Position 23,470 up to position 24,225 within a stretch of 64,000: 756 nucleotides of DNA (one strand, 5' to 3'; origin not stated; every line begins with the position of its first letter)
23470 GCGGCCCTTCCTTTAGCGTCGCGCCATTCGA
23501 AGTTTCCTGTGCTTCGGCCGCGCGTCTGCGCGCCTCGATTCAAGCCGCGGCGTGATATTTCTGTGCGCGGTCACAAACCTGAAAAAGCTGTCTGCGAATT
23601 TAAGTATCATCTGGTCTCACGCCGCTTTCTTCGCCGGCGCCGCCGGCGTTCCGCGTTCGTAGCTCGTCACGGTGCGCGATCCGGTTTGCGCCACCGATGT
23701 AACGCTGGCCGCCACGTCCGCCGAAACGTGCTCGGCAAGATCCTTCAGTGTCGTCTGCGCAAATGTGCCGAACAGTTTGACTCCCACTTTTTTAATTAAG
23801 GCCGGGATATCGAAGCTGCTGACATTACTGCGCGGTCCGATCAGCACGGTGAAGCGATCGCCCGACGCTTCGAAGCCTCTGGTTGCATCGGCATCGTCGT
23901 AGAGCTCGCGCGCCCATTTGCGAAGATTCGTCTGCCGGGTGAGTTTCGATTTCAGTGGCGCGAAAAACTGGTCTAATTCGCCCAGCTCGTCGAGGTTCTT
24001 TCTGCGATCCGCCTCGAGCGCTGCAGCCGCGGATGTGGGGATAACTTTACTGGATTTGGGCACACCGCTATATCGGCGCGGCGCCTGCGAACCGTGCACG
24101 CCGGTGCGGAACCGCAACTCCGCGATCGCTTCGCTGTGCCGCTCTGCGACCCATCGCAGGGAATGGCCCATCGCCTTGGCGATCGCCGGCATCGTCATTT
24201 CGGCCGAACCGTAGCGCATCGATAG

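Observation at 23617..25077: Second phage sigma factor fused to an uncharacterised 170-aa C-terminal domain, back-to-back with an XRE regulator and an operator array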

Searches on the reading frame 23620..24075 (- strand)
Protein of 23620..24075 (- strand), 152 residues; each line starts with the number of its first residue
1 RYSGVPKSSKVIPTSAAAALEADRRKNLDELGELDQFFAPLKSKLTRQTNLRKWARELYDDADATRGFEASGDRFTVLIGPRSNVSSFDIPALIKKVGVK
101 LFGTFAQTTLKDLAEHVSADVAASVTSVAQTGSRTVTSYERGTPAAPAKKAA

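Call 8: find_homologous_proteins(query=window:23620-24075:-, max_evalue=0.01)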
Query window:23620-24075:-: 313 candidates shared short words with the query, none scored E <= 0.01.

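Call 9: search_protein_families(library=pfam, proteins=[window:23620-24075:-], max_evalue=10)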
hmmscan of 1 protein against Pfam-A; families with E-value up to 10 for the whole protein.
window:23620-24075:- (152 aa): 0 families

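Call 15: search_solved_structures(query=A2, max_evalue=10, show_alignments=3)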
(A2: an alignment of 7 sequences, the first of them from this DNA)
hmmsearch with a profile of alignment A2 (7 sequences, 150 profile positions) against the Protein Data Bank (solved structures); distinct sequences matched with E-value up to 10: 2.
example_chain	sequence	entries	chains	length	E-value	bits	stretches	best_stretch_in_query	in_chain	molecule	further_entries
2kv2_A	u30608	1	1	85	0.96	12.4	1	89-117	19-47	Bloom syndrome protein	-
2rrd_A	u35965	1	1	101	1.3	12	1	89-117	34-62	HRDC domain from Bloom syndrome protein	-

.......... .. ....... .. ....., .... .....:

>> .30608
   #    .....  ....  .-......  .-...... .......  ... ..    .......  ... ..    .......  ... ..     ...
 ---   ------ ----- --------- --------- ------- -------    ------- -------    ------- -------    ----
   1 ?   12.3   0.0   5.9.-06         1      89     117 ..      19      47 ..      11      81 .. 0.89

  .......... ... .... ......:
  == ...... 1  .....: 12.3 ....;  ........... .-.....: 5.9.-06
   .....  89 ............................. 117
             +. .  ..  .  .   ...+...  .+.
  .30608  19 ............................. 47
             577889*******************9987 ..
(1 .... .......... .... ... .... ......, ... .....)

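Call 24: search_protein_representatives(alignment_id=A2)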
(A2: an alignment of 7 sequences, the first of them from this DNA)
Query: 7 sequences, 150 profile positions. Proteins with E-value up to 0.001 (for the whole library): 597; up to 1e-10: 216; up to 1e-30: 11. The best 150 are listed.
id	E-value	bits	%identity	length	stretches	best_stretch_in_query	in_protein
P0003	9.7e-77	272.1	-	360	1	2-150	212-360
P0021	1.3e-40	154.9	-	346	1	8-144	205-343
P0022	6.0e-39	149.5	-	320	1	8-144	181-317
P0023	1.5e-37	144.9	-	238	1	6-144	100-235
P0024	6.4e-35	136.4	-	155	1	13-138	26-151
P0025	8.7e-35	135.9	-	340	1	11-150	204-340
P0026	9.8e-35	135.8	-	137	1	21-138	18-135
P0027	3.3e-32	127.6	-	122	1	26-140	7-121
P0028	4.6e-32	127.1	-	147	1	12-150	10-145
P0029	5.3e-32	126.9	-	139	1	12-140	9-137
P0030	7.4e-32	126.4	-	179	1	23-140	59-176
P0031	1.9e-30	121.8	-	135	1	24-140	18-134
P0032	6.9e-29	116.8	-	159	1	23-138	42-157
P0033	1.1e-27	112.9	-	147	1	23-140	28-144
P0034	3.2e-27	111.4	-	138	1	19-140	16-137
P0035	1.3e-26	109.4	-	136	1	12-141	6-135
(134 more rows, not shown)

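Call 27: search_protein_families(library=pfam, alignment_id=A3, max_evalue=1)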
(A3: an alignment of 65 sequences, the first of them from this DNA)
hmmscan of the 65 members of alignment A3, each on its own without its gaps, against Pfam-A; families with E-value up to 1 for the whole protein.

A. member 1, seq(147 aa): 0 families

B. families by the number of members that match (of 65 scanned): 48 families (the first 25 are shown)
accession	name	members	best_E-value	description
PF18537.6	CODH_A_N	4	0.013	Carbon monoxide dehydrogenase subunit alpha N-terminal domain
PF08286.16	Spc24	2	0.019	Spc24 subunit of Ndc80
PF12001.13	DUF3496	1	0.0015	Domain of unknown function (DUF3496)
PF07303.18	Occludin_ELL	1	0.012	Occludin homology domain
PF20419.3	DUF6701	1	0.025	Family of unknown function (DUF6701)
PF18536.7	DUF5623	1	0.033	Domain of unknown function (DUF5623)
PF23984.1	DUF7307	1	0.04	Pam3 gp33-like protein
PF18707.7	IL2RB_N1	1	0.042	Interleukin-2 receptor subunit beta N-terminal domain 1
PF04461.18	DUF520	1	0.044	Protein of unknown function (DUF520)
PF10036.14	RLL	1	0.046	RNA transcription, translation and transport factor protein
PF02912.23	Phe_tRNA-synt_N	1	0.048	Aminoacyl tRNA synthetase class II, N-terminal domain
PF24143.1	Beta-sand_ComC_2nd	1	0.059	EGF-like domain-containing protein ComC second beta-sandwich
PF13277.11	YmdB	1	0.06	YmdB-like protein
PF19206.5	DUF5878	1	0.064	Family of unknown function (DUF5878)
PF13807.11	GNVR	1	0.07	G-rich domain on putative tyrosine kinase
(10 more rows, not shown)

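Call 28: search_protein_families(library=phrogs, alignment_id=A3, max_evalue=0.01)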
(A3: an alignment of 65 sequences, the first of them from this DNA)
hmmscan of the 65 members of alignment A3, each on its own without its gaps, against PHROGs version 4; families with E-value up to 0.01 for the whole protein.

A. member 1, seq(147 aa): 0 families

B. families by the number of members that match (of 65 scanned): 0 families

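Call 40: predict_structure(alignment_id=A3)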
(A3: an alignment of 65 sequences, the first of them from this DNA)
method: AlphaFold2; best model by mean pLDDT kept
length: 147 residues; sequences in the alignment: 65
mean_pLDDT: 92.4   pTM: 0.65
mean pLDDT of the five models: 92.4, 91.8, 91.3, 89.8, 89.4
residues with pLDDT >= 90: 117; 70-90: 27; 50-70: 3; < 50: 0
segments of 3 or more residues with pLDDT < 50: none
pLDDT, mean of each block of 10 residues (from residue 1): 75 92 96 95 96 97 95 97 96 94 88 96 97 88 81
secondary structure, 60 per line:
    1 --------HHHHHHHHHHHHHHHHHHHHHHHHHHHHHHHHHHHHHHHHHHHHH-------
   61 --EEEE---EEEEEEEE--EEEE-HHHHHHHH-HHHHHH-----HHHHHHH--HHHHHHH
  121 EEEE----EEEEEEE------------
elements in order: H9-53 E63-66 E70-77 E80-83 H85-92 H94-99 H105-111 H114-120 E121-124 E129-135

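Call 45: fold_search(model_id=the predicted structure, library=pdb)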
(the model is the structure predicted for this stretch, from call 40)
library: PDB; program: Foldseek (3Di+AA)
matches with E <= 10: 26; with E <= 0.001: 0
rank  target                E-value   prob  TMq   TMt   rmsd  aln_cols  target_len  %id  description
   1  9hqv_Ys               1.9e+00  0.11  0.22  0.20   7.7        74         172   12  Cryo-EM structure of the small subunit of the mitochondrial ribosome from Toxoplasma gondii (released 2025-06-11)
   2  7yes_A                2.6e+00  0.03  0.13  0.02  14.8        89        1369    9  The structure of EBOV L-VP35-RNA complex (state2) (released 2022-10-05)
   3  3nfg_E                2.9e+00  0.08  0.16  0.23   7.0        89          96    8  Crystal structure of Dimerization module of RNA polymerase I subcomplex A49/A34.5 (released 2010-09-08)
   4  9a75_A                4.0e+00  0.02  0.15  0.09  20.0       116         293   10  Integrative model of EFTS-ASPA by crosslinking MS and deep learning (released 2024-09-18)
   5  1i3s_A                4.6e+00  0.03  0.15  0.09  19.4       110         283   11  THE 2.7 ANGSTROM RESOLUTION CRYSTAL STRUCTURE OF A MUTATED BACULOVIRUS P35 AFTER CASPASE CLEAVAGE (released 2001-10-24)
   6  1i3p                  4.9e+00  0.01  0.10  0.08  17.2       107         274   16  THE 3.1 ANGSTROM RESOLUTION CRYSTAL STRUCTURE OF A MUTATED BACULOVIRUS P35 AFTER CASPASE CLEAVAGE (released 2001-10-24)
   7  8hku_L18P             5.5e+00  0.01  0.10  0.08  16.7        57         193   21  Cryo-EM Structures and Translocation Mechanism of Crenarchaeota Ribosome (released 2023-08-16)
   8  9e5c_5r               6.7e+00  0.09  0.18  0.26   5.0        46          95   20  Cryo-EM structure of 96 nm repeat of microtubule doublet from T. brucei flagellum (released 2025-03-12)
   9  7yer_A                7.1e+00  0.01  0.13  0.02  13.8        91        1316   10  The structure of EBOV L-VP35 complex (released 2022-10-05)
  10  9y6s_7D               7.6e+00  0.02  0.14  0.05  13.9        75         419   11  96-nm repeat of the Leishmania tarentolae doublet microtubule (released 2025-12-17)
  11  3w40_A                7.6e+00  0.01  0.11  0.08  14.2        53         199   13  Crystal structure of RsbX in complex with magnesium in space group P1 (released 2014-01-22)
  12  6l7q                  7.6e+00  0.01  0.09  0.09   9.4        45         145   18  Crystal structure of a hypothetical protein PYCH_01220 derived from Pyrococcus yayanosii (released 2020-11-04)
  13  1wst                  8.1e+00  0.02  0.16  0.08  12.4        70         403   17  Crystal structure of multiple substrate aminotransferase (MsAT) from Thermococcus profundus (released 2005-10-25)
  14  3a0o_A                8.1e+00  0.02  0.16  0.04  13.5        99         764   11  Crystal structure of alginate lyase from Agrobacterium tumefaciens C58 (released 2010-03-31)
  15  7k5b_G                8.6e+00  0.05  0.16  0.15   3.9        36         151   22  Structure of outer-arm dynein bound to microtubule doublet in microtubule binding state 2 (MTBS-2) (released 2021-09-29)
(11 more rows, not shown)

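Call 46: fold_search(model_id=the predicted structure, library=viral)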
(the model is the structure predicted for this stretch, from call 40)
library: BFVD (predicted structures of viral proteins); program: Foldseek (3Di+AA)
matches with E <= 10: 97; with E <= 0.001: 1
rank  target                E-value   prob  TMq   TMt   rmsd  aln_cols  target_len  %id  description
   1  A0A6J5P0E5            1.5e-04  1.00  0.48  0.46   9.5       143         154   19  Uncharacterized protein [uncultured Caudovirales phage]
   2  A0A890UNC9            1.2e-03  1.00  0.30  0.36   9.5       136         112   14  Uncharacterized protein [Microbacterium phage Shocker]
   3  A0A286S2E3            2.2e-03  0.99  0.30  0.31  10.7       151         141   13  Uncharacterized protein [Arthrobacter phage Molivia]
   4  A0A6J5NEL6            3.2e-03  0.99  0.30  0.33  10.7       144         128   17  Uncharacterized protein [uncultured Caudovirales phage]
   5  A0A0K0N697            4.1e-03  1.00  0.40  0.19   7.1       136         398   15  PD-(D/E)XK endonuclease-like domain-containing protein [Tsukamurella phage TIN4]
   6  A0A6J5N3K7            6.8e-03  0.99  0.37  0.39  11.6       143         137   14  Uncharacterized protein [uncultured Caudovirales phage]
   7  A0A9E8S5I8            1.1e-02  0.99  0.43  0.48   6.0       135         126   11  (no name in the UniProt tables at hand)
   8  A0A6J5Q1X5            1.5e-02  0.93  0.32  0.29  13.9       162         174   18  Uncharacterized protein [uncultured Caudovirales phage]
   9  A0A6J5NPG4            2.1e-02  0.92  0.32  0.39  11.8       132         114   13  Uncharacterized protein [uncultured Caudovirales phage]
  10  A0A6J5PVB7            3.3e-02  0.92  0.33  0.44  11.2       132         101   15  Uncharacterized protein [uncultured Caudovirales phage]
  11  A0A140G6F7            3.7e-02  0.98  0.42  0.19   6.8       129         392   15  RecB-like exonuclease [Arthrobacter phage KellEzio]
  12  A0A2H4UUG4            4.3e-02  0.75  0.33  0.26  15.7       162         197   10  Uncharacterized protein [Bodo saltans virus]
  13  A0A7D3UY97            4.5e-02  0.87  0.35  0.37   7.1       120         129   10  (no name in the UniProt tables at hand)
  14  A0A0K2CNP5            4.5e-02  0.87  0.35  0.31  11.9       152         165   11  Uncharacterized protein [Brevibacillus phage SecTim467]
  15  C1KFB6                7.5e-02  0.96  0.35  0.51   7.8       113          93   10  Uncharacterized protein [Lactobacillus phage Lb338-1]
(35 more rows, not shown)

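Call 47: search_dna_similar(collection=phages, mode=protein, query=window:23620-24060:-, max_evalue=1, max_rows=20)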
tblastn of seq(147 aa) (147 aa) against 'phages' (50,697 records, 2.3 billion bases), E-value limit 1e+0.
No match.

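Call 50: find_encoding_contigs(protein=P0024, flank=5000, max_places=3)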
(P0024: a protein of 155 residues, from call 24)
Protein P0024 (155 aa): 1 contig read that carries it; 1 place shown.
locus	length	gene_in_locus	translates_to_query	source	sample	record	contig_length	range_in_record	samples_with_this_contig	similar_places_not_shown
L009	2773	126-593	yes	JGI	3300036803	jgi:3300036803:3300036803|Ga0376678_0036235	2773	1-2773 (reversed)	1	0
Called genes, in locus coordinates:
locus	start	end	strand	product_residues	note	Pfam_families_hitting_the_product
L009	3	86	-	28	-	?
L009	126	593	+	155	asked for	-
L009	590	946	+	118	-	-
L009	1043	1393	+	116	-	-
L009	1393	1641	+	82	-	-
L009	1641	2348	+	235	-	PF01764:Lipase_3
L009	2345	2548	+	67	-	-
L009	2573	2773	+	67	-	?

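Call 51: find_encoding_contigs(protein=P0035, flank=5000, max_places=3)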
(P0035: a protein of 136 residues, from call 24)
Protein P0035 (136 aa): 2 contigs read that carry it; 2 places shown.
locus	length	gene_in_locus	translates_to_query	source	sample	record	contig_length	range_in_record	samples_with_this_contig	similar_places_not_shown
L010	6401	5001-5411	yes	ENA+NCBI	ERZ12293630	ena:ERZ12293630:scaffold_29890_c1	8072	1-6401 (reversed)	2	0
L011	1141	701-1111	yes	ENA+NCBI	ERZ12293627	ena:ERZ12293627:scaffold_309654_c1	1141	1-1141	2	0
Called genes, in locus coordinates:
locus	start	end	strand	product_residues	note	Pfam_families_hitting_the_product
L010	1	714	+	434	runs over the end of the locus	PF00145:DNA_methylase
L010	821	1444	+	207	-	PF07278:DUF1441 (weak), PF07471:Phage_Nu1 (weak)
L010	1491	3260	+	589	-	PF05876:GpA_ATPase, PF20454:GpA_nuclease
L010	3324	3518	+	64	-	-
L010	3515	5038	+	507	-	PF05136:Phage_portal_2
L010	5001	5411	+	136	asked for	-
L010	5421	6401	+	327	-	?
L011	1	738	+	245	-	?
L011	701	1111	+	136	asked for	-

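Call 53: find_related_loci(query=A2, collection=viral_contigs, flank=8000)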
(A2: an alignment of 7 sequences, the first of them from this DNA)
Query A2 (147 aa) in viral_contigs; peptide patterns used: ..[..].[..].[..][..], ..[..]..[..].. (x = any residue, [..] = any of these).
62 stretches matched a pattern; 1 encode a relative of the query (tblastn E <= 1e-3); 1 distinct loci.
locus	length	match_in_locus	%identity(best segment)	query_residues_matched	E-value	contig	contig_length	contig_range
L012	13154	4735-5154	82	2-139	3e-75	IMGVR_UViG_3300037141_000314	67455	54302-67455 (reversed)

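Call 54: find_homologous_proteins(query=A3, max_evalue=0.00001)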
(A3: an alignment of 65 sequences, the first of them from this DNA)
Query A3 (65 sequences) (147 aa, profile of the alignment): 15 proteins with E <= 0.00001 among 8000 candidates.
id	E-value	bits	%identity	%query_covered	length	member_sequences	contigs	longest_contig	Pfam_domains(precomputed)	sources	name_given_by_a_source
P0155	7.3e-38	148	31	81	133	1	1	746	-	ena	-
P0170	1.8e-37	146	38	75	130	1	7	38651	-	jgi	jgi:hypothetical protein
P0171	8.1e-36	141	47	76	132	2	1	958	-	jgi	-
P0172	8.1e-35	138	40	86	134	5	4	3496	-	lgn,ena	-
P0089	1.2e-34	137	40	84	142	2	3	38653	-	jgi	jgi:hypothetical protein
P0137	2.6e-34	136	29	67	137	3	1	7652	-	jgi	jgi:hypothetical protein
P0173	1.2e-33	134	36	82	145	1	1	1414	-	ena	-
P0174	4.5e-33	132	40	92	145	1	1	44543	-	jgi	jgi:hypothetical protein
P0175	1.0e-32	131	32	88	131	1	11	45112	-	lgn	-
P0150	2.6e-32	130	28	76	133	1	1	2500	-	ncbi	-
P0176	4.1e-32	129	30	81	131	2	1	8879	-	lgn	-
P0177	4.2e-22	97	28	77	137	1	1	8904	-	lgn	-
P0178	9.2e-19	86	31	87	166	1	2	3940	-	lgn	-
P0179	7.5e-16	76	33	43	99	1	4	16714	-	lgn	-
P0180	1.6e-15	75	30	60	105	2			-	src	-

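Call 55: find_encoding_contigs(protein=P0174, flank=8000, max_places=2)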
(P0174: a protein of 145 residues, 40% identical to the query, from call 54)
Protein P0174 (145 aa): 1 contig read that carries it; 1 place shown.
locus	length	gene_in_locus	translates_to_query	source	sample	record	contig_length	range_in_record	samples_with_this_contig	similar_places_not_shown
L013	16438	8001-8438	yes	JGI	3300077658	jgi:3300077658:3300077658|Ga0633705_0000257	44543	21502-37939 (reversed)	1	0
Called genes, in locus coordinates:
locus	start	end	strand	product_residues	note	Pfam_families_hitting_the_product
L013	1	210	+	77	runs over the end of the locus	-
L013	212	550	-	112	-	-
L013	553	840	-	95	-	-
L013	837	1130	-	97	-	-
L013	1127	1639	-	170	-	PF00376:MerR (faint), PF12728:HTH_17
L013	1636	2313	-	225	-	-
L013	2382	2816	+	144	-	-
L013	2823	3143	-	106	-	-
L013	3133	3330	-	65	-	-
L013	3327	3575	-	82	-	-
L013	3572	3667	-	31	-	-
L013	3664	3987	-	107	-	-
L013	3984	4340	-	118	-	-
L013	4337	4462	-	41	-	-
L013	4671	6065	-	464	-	-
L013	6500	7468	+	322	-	PF00589:Phage_integrase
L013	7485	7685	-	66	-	-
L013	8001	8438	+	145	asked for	-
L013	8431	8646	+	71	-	-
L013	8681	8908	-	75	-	-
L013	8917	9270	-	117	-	-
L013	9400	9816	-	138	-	-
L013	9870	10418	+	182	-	PF02357:NusG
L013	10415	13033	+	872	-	-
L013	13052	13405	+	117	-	-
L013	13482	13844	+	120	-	-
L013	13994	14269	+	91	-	-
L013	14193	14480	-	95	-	-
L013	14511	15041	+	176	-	-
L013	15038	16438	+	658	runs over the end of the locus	PF05876:GpA_ATPase, PF20454:GpA_nuclease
